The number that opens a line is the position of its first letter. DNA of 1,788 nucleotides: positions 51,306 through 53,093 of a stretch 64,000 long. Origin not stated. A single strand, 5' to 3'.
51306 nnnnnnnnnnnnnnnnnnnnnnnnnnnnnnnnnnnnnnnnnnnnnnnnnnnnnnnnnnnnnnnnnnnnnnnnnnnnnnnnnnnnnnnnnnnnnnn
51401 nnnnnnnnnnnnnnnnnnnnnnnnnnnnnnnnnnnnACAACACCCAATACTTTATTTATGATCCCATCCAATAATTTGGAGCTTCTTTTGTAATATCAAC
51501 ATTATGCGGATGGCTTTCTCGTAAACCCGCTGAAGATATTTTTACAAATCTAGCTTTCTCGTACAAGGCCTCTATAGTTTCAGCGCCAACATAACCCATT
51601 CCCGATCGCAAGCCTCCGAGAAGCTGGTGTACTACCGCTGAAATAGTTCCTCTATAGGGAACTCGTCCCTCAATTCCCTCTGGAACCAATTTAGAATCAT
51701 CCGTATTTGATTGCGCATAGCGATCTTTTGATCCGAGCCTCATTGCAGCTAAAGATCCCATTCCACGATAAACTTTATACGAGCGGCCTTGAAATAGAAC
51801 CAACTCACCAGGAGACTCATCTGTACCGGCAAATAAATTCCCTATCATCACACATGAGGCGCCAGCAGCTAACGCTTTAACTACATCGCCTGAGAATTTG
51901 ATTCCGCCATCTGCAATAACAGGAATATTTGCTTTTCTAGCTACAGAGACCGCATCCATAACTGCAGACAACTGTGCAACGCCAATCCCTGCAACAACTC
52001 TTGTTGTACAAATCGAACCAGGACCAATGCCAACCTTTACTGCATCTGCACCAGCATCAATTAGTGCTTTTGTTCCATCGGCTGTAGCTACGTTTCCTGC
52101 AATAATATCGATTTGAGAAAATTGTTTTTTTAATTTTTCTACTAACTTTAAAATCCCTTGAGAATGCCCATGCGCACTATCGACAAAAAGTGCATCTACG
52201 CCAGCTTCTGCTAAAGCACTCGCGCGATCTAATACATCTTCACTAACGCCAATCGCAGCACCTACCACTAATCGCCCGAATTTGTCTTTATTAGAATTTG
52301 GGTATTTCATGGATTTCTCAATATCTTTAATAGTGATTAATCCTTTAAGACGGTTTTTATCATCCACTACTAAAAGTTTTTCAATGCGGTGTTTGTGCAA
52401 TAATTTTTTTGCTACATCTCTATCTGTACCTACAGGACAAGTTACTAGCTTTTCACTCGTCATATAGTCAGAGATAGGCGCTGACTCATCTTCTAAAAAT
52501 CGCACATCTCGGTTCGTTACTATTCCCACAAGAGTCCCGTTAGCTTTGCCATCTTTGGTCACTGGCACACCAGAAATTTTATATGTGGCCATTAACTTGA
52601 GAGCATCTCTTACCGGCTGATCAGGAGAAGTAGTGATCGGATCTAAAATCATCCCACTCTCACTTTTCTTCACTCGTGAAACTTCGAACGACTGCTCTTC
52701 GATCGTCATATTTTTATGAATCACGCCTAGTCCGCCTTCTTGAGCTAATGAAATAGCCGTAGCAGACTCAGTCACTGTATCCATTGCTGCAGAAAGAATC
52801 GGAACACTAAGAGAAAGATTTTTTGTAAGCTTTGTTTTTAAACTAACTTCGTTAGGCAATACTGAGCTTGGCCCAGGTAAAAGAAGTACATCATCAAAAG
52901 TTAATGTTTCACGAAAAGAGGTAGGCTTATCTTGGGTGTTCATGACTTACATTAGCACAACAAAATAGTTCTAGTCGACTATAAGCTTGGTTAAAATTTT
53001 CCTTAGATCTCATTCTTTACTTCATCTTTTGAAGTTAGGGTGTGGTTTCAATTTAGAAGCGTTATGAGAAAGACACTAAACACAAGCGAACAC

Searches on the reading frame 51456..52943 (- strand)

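Call 58: search_protein_families(library=pfam, proteins=[window:51456-52943:-], max_evalue=0.0001)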
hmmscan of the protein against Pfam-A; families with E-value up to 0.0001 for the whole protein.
window:51456-52943:- (495 aa): 5 families
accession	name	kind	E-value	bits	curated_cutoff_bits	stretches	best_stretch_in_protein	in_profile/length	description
PF00478.31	IMPDH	-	2e-162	540.5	25.6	1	14-480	2-345/345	IMP dehydrogenase / GMP reductase domain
PF00571.33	CBS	-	1.2e-21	77.2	24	2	98-148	5-52/57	CBS domain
PF03060.21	NMO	-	1.7e-10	41.2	28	1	274-379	132-233/331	Nitronate monooxygenase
PF01070.24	FMN_dh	-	5.3e-07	29.4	24.9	1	269-371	211-305/350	FMN-dependent dehydrogenase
PF01180.27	DHO_dh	-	7.7e-05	22.5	27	0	332-370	233-271/291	Dihydroorotate dehydrogenase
